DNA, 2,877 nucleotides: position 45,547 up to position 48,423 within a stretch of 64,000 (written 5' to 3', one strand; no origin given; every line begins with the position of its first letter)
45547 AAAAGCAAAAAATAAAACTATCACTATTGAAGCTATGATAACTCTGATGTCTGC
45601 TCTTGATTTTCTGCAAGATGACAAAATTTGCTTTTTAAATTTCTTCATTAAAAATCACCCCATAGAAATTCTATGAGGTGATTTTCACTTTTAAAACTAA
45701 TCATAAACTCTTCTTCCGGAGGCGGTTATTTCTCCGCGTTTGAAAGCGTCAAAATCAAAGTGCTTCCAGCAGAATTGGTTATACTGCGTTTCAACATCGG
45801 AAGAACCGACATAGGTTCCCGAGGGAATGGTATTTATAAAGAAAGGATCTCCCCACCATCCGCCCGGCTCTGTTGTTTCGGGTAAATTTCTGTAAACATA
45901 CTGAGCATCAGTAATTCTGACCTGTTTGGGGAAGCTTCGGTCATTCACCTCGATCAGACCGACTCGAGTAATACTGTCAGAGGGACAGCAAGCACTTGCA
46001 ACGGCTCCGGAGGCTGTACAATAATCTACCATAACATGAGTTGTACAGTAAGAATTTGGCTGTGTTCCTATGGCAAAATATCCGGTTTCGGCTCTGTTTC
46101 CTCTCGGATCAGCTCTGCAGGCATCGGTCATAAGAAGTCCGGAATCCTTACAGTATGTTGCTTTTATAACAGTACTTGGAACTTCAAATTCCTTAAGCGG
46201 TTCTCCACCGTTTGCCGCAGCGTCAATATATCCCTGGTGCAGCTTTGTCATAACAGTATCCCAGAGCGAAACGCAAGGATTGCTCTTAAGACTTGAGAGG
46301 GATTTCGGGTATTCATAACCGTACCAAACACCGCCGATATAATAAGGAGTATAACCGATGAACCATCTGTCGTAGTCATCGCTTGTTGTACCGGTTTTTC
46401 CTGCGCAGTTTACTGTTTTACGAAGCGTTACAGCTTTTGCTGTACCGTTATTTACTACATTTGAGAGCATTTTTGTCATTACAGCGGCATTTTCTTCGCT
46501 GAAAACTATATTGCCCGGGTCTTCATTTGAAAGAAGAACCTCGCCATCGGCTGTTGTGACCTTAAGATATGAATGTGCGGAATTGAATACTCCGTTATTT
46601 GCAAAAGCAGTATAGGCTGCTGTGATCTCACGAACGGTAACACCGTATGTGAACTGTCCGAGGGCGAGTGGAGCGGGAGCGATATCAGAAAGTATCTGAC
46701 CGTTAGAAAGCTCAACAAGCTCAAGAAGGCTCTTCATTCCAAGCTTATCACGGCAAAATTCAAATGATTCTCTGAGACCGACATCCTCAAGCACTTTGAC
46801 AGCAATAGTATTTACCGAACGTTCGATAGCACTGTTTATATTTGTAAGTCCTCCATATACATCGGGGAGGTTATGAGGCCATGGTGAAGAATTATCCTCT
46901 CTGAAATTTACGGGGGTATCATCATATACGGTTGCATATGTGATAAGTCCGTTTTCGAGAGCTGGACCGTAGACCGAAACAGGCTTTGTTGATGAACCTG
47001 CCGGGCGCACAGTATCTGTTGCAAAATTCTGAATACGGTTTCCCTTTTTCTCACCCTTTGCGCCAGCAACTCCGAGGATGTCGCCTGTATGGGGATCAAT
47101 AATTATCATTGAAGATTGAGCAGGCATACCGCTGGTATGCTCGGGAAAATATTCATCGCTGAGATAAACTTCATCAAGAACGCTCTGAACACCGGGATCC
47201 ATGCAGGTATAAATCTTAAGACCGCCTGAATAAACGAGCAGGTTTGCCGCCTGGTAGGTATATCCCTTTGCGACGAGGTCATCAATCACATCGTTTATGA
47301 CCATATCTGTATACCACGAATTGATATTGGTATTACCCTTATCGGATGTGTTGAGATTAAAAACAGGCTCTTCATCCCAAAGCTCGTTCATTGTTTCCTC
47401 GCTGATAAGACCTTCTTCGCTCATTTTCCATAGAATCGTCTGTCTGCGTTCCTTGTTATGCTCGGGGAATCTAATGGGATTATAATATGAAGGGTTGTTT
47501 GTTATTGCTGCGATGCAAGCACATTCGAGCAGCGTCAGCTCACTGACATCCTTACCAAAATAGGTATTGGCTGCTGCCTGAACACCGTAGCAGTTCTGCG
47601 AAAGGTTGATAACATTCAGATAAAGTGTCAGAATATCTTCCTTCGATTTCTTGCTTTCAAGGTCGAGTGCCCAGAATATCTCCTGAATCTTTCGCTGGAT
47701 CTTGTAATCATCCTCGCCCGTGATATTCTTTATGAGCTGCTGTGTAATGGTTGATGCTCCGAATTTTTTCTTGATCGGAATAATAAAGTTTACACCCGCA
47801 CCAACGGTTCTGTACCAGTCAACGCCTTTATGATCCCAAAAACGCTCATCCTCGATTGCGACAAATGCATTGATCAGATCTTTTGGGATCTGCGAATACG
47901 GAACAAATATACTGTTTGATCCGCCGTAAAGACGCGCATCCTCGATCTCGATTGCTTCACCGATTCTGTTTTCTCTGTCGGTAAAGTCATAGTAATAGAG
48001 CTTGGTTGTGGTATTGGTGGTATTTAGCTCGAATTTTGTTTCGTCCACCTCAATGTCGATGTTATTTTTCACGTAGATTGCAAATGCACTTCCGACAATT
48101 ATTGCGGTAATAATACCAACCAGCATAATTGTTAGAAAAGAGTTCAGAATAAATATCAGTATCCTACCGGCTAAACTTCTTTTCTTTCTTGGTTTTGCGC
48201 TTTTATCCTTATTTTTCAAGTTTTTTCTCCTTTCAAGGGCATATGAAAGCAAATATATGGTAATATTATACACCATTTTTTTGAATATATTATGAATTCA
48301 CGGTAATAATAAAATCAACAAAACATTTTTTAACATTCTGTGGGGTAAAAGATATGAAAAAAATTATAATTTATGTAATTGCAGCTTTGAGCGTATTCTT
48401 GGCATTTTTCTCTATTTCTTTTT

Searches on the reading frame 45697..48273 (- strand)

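Call 74: search_protein_families(library=pfam, proteins=[window:45697-48273:-], max_evalue=0.00001)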
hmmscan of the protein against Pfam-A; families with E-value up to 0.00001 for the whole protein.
window:45697-48273:- (858 aa): 2 families
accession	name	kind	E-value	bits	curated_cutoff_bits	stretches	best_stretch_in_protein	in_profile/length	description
PF00912.28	Transgly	-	1.9e-57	194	27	1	118-284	11-177/178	Transglycosylase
PF00905.27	Transpeptidase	-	7.6e-27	94.7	22.1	1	389-644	3-267/299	Penicillin binding protein transpeptidase domain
